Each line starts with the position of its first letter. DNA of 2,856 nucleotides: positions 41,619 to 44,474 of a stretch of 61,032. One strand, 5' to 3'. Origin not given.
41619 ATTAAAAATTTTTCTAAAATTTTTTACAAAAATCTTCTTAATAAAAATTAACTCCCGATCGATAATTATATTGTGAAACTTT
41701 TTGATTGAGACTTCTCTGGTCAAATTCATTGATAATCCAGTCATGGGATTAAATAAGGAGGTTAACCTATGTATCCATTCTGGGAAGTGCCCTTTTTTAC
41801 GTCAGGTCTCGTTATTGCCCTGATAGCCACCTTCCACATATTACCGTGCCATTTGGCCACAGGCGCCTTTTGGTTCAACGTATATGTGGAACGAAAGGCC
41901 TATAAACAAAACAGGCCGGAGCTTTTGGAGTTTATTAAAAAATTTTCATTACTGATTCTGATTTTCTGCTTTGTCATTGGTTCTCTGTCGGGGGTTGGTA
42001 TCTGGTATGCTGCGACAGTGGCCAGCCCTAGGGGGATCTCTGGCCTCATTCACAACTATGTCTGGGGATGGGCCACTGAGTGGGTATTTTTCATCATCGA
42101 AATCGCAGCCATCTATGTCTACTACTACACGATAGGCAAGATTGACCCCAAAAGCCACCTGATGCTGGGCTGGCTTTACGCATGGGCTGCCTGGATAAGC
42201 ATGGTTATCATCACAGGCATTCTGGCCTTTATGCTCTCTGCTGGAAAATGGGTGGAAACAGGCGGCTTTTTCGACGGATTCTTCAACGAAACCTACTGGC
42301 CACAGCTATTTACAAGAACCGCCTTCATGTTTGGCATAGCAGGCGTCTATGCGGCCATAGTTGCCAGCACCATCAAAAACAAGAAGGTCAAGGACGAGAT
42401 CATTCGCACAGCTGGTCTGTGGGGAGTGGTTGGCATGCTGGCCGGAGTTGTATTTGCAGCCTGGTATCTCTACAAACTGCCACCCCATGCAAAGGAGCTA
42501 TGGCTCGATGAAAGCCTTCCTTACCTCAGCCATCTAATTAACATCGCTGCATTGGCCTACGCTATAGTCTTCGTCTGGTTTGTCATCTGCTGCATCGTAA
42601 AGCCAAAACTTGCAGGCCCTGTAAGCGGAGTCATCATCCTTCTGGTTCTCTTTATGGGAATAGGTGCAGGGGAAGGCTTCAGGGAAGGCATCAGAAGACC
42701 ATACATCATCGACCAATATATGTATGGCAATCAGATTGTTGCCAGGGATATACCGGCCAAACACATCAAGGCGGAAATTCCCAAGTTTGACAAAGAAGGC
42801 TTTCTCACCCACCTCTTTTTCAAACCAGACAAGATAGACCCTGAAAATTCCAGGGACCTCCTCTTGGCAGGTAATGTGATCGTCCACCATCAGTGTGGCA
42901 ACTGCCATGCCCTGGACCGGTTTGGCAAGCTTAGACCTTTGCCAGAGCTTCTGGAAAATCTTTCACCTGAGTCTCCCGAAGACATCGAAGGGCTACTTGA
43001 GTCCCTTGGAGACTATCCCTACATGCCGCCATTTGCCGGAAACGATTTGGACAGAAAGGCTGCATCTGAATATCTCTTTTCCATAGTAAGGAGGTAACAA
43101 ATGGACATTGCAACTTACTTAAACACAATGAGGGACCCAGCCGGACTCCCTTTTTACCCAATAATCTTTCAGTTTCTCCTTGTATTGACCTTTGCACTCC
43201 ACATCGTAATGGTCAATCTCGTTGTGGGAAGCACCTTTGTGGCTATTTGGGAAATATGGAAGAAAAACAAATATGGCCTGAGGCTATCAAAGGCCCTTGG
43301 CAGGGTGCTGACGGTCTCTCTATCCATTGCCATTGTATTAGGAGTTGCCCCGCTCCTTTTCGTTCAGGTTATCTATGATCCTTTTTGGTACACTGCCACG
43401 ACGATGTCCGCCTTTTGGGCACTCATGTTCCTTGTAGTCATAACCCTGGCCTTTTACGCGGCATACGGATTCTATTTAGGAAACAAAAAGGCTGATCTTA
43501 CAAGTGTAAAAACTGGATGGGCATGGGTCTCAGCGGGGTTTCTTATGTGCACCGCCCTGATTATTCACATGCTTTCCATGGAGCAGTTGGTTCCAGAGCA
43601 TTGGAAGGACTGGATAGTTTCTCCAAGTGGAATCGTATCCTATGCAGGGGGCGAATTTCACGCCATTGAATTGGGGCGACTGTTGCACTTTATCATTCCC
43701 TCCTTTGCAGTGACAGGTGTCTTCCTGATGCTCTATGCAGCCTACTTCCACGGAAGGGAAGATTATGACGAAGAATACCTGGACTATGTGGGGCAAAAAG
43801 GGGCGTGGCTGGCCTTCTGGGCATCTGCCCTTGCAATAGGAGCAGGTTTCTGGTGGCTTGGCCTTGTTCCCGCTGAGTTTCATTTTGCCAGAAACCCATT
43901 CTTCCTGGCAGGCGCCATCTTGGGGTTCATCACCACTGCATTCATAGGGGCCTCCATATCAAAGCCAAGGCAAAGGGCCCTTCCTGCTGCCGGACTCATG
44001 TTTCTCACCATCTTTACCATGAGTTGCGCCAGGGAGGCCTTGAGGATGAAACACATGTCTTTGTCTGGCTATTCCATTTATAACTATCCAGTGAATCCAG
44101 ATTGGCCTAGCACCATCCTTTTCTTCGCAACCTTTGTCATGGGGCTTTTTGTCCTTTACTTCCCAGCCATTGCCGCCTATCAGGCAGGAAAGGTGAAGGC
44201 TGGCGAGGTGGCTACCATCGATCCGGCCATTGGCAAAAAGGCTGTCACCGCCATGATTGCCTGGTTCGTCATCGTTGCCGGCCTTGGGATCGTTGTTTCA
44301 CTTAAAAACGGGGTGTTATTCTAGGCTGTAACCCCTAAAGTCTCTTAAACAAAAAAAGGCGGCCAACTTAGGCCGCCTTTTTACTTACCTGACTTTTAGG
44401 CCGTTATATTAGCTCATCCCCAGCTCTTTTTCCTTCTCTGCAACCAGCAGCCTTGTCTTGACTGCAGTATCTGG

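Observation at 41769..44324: Cytochrome bd-like subunit I fused to a haem-c domain, with a second polytopic partner: an uncharacterised member of the bd superfamily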

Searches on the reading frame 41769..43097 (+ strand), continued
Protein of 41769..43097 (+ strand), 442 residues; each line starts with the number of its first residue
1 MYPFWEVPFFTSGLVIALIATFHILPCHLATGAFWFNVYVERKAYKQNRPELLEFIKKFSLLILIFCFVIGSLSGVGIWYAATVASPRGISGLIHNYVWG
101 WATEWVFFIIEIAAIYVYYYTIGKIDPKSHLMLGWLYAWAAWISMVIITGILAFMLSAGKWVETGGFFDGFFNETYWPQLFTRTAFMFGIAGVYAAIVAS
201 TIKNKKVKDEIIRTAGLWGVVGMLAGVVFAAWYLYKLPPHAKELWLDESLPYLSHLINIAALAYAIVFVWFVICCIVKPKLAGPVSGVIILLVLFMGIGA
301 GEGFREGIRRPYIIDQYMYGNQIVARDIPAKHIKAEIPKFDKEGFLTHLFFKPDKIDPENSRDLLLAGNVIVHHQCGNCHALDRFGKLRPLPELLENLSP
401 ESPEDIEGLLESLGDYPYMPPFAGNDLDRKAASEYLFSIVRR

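Call 23: predict_structure(alignment_id=A1)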
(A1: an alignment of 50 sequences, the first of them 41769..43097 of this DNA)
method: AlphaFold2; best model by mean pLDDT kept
length: 442 residues; sequences in the alignment: 50
mean_pLDDT: 84.4   pTM: 0.82
mean pLDDT of the five models: 84.4, 81.1, 80.1, 78.9, 78.2
residues with pLDDT >= 90: 207; 70-90: 185; 50-70: 32; < 50: 18
segments of 3 or more residues with pLDDT < 50: 87-102
pLDDT, mean of each block of 10 residues (from residue 1): 65 69 76 94 93 93 85 64 49 38 61 87 91 92 87 81 80 90 94 95 94 97 96 90 80 90 97 95 92 91 83 77 81 88 88 80 92 86 81 89 94 83 93 94 72
secondary structure, 60 per line:
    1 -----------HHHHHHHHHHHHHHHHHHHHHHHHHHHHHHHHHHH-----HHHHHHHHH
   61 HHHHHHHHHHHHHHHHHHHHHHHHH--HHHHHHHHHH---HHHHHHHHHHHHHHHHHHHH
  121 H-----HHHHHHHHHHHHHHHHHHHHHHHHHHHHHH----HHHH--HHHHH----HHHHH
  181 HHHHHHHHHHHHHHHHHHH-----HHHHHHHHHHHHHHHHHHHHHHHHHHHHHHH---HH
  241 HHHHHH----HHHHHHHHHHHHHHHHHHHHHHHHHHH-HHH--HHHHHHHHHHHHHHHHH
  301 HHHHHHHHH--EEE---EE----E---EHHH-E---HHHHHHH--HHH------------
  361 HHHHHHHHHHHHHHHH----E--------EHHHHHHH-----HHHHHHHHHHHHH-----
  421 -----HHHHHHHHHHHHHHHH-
elements in order: H12-46 H52-85 H88-97 H101-121 H127-156 H161-164 H167-171 H176-199 H205-235 H239-246 H251-277 H284-309 E312-314 H337-343 H361-376 H391-397 H403-415 H426-441

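Call 28: fold_search(model_id=the predicted structure, library=pdb)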
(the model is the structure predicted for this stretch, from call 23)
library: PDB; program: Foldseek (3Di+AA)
matches with E <= 10: 117; with E <= 0.001: 7
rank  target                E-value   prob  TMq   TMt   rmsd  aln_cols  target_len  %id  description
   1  7oy2_C                6.6e-06  1.00  0.54  0.53   5.6       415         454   12  High resolution structure of cytochrome bd-II oxidase from E. coli (released 2021-12-15)
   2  9r2g_A                1.7e-05  1.00  0.56  0.65   4.0       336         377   13  Cytochrome bd II oxidase qOR-2 type from Mycobacterium smegmatis (released 2026-03-04)
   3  6rko_A                1.0e-04  1.00  0.52  0.52   8.3       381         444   12  Cryo-EM structure of the E. coli cytochrome bd-I oxidase at 2.68 A resolution (released 2019-10-16)
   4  5doq_A                1.4e-04  1.00  0.56  0.57   6.2       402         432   13  The structure of bd oxidase from Geobacillus thermodenitrificans (released 2016-05-04)
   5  6rx4_A                1.6e-04  1.00  0.52  0.49   8.1       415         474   12  THE STRUCTURE OF BD OXIDASE FROM ESCHERICHIA COLI (released 2019-11-20)
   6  7ose_A                6.5e-04  1.00  0.52  0.46   6.9       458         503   11  cytochrome bd-II type oxidase with bound aurachin D (released 2021-11-17)
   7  7nkz_A                8.3e-04  1.00  0.52  0.51   5.8       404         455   13  Cryo-EM structure of the cytochrome bd oxidase from M. tuberculosis at 2.5 A resolution (released 2021-09-22)
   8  8b4o_A                2.0e-03  1.00  0.56  0.56   5.1       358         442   16  Cryo-EM structure of cytochrome bd oxidase from C. glutamicum (released 2022-12-28)
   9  5doq_B                3.1e-03  1.00  0.48  0.62   7.1       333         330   14  The structure of bd oxidase from Geobacillus thermodenitrificans (released 2016-05-04)
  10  7d5i_A                3.6e-03  1.00  0.51  0.51   6.1       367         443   16  Structure of Mycobacterium smegmatis bd complex in the apo-form. (released 2021-06-23)
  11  9r2g_D                6.1e-03  1.00  0.49  0.64   4.5       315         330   14  Cytochrome bd II oxidase qOR-2 type from Mycobacterium smegmatis (released 2026-03-04)
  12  6rko_B                2.8e-02  1.00  0.45  0.51   7.1       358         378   12  Cryo-EM structure of the E. coli cytochrome bd-I oxidase at 2.68 A resolution (released 2019-10-16)
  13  7oy2_B                4.2e-02  1.00  0.47  0.54   5.2       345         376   12  High resolution structure of cytochrome bd-II oxidase from E. coli (released 2021-12-15)
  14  7nkz_B                4.3e-02  1.00  0.45  0.57   5.9       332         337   15  Cryo-EM structure of the cytochrome bd oxidase from M. tuberculosis at 2.5 A resolution (released 2021-09-22)
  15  9fka_B                4.5e-02  1.00  0.42  0.52   6.0       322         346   14  Cryo-EM structure of the reduced cytochrome bd oxidase from M. tuberculosis (released 2025-02-12)
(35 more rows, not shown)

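Call 41: search_protein_representatives(alignment_id=A1)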
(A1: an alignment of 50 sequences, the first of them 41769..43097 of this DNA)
Query: 50 sequences, 442 profile positions. Proteins with E-value up to 0.001 (for the whole library): 1010; up to 1e-10: 656; up to 1e-30: 285. The best 150 are listed.
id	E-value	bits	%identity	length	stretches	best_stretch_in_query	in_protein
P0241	1.2e-178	611.3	-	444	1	1-441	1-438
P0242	1.6e-136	472.4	-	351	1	1-348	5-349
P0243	1.9e-131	455.7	-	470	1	3-441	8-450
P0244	1.7e-120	419.6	-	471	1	1-441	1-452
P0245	7.7e-116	404.3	-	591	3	2-437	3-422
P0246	1.1e-114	400.5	-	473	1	1-438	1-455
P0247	1.9e-113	396.4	-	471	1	1-439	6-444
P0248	8.3e-111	387.7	-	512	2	2-439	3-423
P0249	6.3e-108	378.2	-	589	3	2-437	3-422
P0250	2.2e-106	373.1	-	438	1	1-201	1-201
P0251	2.0e-104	366.6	-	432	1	2-438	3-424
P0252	1.6e-103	363.7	-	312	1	1-206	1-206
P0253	2.1e-103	363.3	-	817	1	2-440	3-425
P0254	4.2e-103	362.3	-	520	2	2-439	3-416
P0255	3.6e-100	352.6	-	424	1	2-437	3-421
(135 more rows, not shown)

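Call 54: search_protein_families(library=pfam, proteins=[L070:1508-1909:+, L060:10917-12104:+, L061:10560-11534:-, L063:7215-7985:+, L028:7400-7909:+, L047:239-1156:-], max_evalue=0.001)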
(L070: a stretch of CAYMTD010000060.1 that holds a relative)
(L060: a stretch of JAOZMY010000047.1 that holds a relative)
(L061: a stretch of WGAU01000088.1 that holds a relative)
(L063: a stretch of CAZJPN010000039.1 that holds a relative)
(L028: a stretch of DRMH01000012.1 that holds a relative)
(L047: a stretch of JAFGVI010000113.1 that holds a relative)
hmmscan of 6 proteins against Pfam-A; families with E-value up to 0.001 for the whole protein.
L070:1508-1909:+ (133 aa): 4 families
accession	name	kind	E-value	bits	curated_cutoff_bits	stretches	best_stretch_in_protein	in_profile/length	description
PF02082.26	Rrf2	-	1.2e-35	123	30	1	4-131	2-131/132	Iron-dependent Transcriptional regulator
PF01978.25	TrmB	-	3.2e-06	27.3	25.6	1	25-60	23-58/68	Sugar-specific transcriptional regulator TrmB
PF12802.13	MarR_2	-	2.7e-05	24.7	27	1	12-56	9-52/61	MarR family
PF01325.25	Fe_dep_repress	-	0.00026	21.6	26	1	11-55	10-53/60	Iron dependent repressor, N-terminal DNA binding domain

L060:10917-12104:+ (395 aa): 4 families
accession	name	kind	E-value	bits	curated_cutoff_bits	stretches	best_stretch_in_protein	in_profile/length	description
PF19583.5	ODP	-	1.4e-26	94.1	27.2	1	35-221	3-194/194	ODP family beta lactamase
PF00753.33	Lactamase_B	-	4.7e-13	49.9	22.7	1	34-220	5-196/196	Metallo-beta-lactamase superfamily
PF00258.30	Flavodoxin_1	-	2e-05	25.2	25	1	250-377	3-138/143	Flavodoxin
PF12706.13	Lactamase_B_2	-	0.00092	19.3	27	0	64-148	25-116/200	Beta-lactamase superfamily domain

L061:10560-11534:- (324 aa): 4 families
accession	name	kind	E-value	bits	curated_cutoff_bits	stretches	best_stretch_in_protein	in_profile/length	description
PF00990.26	GGDEF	-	1.6e-27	96.6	23.8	1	163-315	2-159/161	Diguanylate cyclase, GGDEF domain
PF01590.32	GAF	-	1.9e-10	41.8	22.4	1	20-149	2-133/133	GAF domain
PF13185.12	GAF_2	-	9.2e-08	32.8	28.6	1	38-150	20-136/136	GAF domain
PF13492.12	GAF_3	-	0.0009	20.1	27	0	20-151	2-129/129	GAF domain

L063:7215-7985:+ (256 aa): 5 families
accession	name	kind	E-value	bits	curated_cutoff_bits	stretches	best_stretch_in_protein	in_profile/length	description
PF00561.26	Abhydrolase_1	-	3.3e-20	73.2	25.8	1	4-235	2-241/245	alpha/beta hydrolase fold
PF12697.13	Abhydrolase_6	-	3.2e-18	67.6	26.3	1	5-238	1-211/217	Alpha/beta hydrolase family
PF12146.15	Hydrolase_4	-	4e-11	43.1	27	1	4-238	6-238/239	Serine aminopeptidase, S33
PF01738.24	DLH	-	5.3e-06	26.6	21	0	189-229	140-180/217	Dienelactone hydrolase family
PF06821.19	Ser_hydrolase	-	0.00073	19.9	22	0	49-107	31-93/172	Serine hydrolase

L028:7400-7909:+ (169 aa): 0 families

L047:239-1156:- (305 aa): 0 families

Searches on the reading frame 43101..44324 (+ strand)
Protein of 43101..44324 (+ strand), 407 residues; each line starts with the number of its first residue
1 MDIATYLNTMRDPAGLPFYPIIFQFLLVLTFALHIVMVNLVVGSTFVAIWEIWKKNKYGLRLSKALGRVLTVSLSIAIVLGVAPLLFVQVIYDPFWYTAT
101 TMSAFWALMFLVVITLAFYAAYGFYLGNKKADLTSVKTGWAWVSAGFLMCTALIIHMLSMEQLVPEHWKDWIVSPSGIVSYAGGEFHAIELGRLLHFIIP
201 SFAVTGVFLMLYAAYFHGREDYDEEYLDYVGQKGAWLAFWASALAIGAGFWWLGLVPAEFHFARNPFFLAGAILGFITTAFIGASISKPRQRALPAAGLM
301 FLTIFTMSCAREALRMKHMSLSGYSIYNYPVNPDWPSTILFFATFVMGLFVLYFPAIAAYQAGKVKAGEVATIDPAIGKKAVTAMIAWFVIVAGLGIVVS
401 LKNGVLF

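Call 3: search_protein_families(library=pfam, proteins=[window:43101-44324:+], max_evalue=1)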
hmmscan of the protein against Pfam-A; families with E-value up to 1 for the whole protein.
window:43101-44324:+ (407 aa): 0 families

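Call 4: search_protein_families(library=ncbifam, proteins=[window:43101-44324:+], max_evalue=1)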
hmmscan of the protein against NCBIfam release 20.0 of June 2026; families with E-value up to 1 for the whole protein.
window:43101-44324:+ (407 aa): 0 families

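Call 9: find_homologous_proteins(query=window:43101-44324:+)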
Query window:43101-44324:+ (407 aa): 800 proteins with E <= 0.001 among 8000 candidates; the best 120 are listed.
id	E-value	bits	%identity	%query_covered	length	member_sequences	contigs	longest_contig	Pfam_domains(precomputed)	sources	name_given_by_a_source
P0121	9.8e-238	808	86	100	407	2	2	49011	-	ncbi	-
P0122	1.2e-224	764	81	100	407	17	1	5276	-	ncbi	-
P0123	1.2e-222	758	82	100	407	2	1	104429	-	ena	-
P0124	5.5e-222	756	81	100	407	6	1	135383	-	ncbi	-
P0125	1.2e-221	755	80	100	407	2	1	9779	-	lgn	-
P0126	3.2e-221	753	80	100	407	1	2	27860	-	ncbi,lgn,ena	-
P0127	1.6e-219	748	80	100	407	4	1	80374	-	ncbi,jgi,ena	-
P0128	2.6e-184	632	69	100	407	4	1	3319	-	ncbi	-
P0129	3.5e-181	621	69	100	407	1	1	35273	-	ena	-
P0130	8.1e-180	617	68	100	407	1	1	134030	-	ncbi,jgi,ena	-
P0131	1.4e-177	610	67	100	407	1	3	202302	-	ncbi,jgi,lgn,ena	-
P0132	1.7e-168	580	63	100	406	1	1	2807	-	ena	-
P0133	2.0e-167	576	63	100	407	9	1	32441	-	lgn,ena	-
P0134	1.2e-166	573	64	100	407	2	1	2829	-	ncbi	-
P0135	4.2e-164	565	64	100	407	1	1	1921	-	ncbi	-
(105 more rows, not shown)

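Call 16: search_solved_structures(query=A2, max_evalue=10, show_alignments=2)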
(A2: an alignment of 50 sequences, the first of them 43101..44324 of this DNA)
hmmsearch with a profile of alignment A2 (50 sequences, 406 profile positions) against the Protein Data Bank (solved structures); distinct sequences matched with E-value up to 10: 0.

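Call 34: predict_structure(alignment_id=A2)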
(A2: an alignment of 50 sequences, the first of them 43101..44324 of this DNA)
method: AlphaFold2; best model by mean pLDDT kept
length: 407 residues; sequences in the alignment: 50
mean_pLDDT: 89.1   pTM: 0.87
mean pLDDT of the five models: 89.1, 88.7, 88.4, 87.9, 87.4
residues with pLDDT >= 90: 202; 70-90: 195; 50-70: 10; < 50: 0
segments of 3 or more residues with pLDDT < 50: none
pLDDT, mean of each block of 10 residues (from residue 1): 84 78 84 94 97 94 94 89 64 83 91 96 94 92 97 93 88 85 84 91 98 92 94 98 93 89 94 97 96 97 96 90 84 78 80 81 82 85 87 84 79
secondary structure, 60 per line:
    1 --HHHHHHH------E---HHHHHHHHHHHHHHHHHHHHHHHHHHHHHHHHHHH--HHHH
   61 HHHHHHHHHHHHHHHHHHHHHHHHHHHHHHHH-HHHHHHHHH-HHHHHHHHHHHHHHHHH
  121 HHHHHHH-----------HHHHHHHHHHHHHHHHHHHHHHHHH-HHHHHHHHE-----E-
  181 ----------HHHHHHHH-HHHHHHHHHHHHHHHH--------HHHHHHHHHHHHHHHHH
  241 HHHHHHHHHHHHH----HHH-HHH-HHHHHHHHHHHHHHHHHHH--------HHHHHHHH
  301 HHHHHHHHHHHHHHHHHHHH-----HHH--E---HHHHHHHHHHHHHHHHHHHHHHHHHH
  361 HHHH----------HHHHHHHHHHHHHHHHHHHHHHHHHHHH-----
elements in order: H3-9 H20-54 H57-92 H94-102 H104-127 H139-163 H165-172 H191-198 H200-215 H224-253 H266-284 H293-320 H335-364 H375-402

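Call 39: fold_search(model_id=the predicted structure, library=pdb)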
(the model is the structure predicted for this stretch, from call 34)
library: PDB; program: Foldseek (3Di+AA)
matches with E <= 10: 269; with E <= 0.001: 5
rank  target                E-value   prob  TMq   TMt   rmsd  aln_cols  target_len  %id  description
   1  6rx4_A                1.0e-04  1.00  0.42  0.37  19.6       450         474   13  THE STRUCTURE OF BD OXIDASE FROM ESCHERICHIA COLI (released 2019-11-20)
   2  8b4o_A                2.1e-04  1.00  0.58  0.54   6.6       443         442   12  Cryo-EM structure of cytochrome bd oxidase from C. glutamicum (released 2022-12-28)
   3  9r2g_A                3.5e-04  1.00  0.62  0.66   5.4       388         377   12  Cytochrome bd II oxidase qOR-2 type from Mycobacterium smegmatis (released 2026-03-04)
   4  7oy2_C                7.9e-04  1.00  0.55  0.50   8.2       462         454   12  High resolution structure of cytochrome bd-II oxidase from E. coli (released 2021-12-15)
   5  5doq_A                9.3e-04  1.00  0.58  0.55   6.1       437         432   14  The structure of bd oxidase from Geobacillus thermodenitrificans (released 2016-05-04)
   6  7d5i_A                1.2e-03  1.00  0.48  0.45  10.5       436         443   13  Structure of Mycobacterium smegmatis bd complex in the apo-form. (released 2021-06-23)
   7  9fka_A                1.4e-03  1.00  0.49  0.44   6.9       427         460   11  Cryo-EM structure of the reduced cytochrome bd oxidase from M. tuberculosis (released 2025-02-12)
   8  6rko_A                2.7e-03  1.00  0.52  0.48  10.4       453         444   12  Cryo-EM structure of the E. coli cytochrome bd-I oxidase at 2.68 A resolution (released 2019-10-16)
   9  6rko_B                2.8e-03  1.00  0.46  0.49   7.5       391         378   13  Cryo-EM structure of the E. coli cytochrome bd-I oxidase at 2.68 A resolution (released 2019-10-16)
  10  7ose_A                3.8e-03  1.00  0.40  0.33   5.6       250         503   14  cytochrome bd-II type oxidase with bound aurachin D (released 2021-11-17)
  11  7nkz_A                3.8e-03  1.00  0.56  0.50   7.4       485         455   12  Cryo-EM structure of the cytochrome bd oxidase from M. tuberculosis at 2.5 A resolution (released 2021-09-22)
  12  9r2g_D                6.5e-03  1.00  0.54  0.64   7.0       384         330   14  Cytochrome bd II oxidase qOR-2 type from Mycobacterium smegmatis (released 2026-03-04)
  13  8b4o_B                6.8e-03  1.00  0.45  0.52   8.0       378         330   15  Cryo-EM structure of cytochrome bd oxidase from C. glutamicum (released 2022-12-28)
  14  9ilt_F                9.9e-03  1.00  0.45  0.46  14.4       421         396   11  Crystal structure of alternative complex III from Chloroflexus aurantiacus (released 2025-03-19)
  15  5doq_B                1.1e-02  1.00  0.51  0.61   6.6       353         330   14  The structure of bd oxidase from Geobacillus thermodenitrificans (released 2016-05-04)
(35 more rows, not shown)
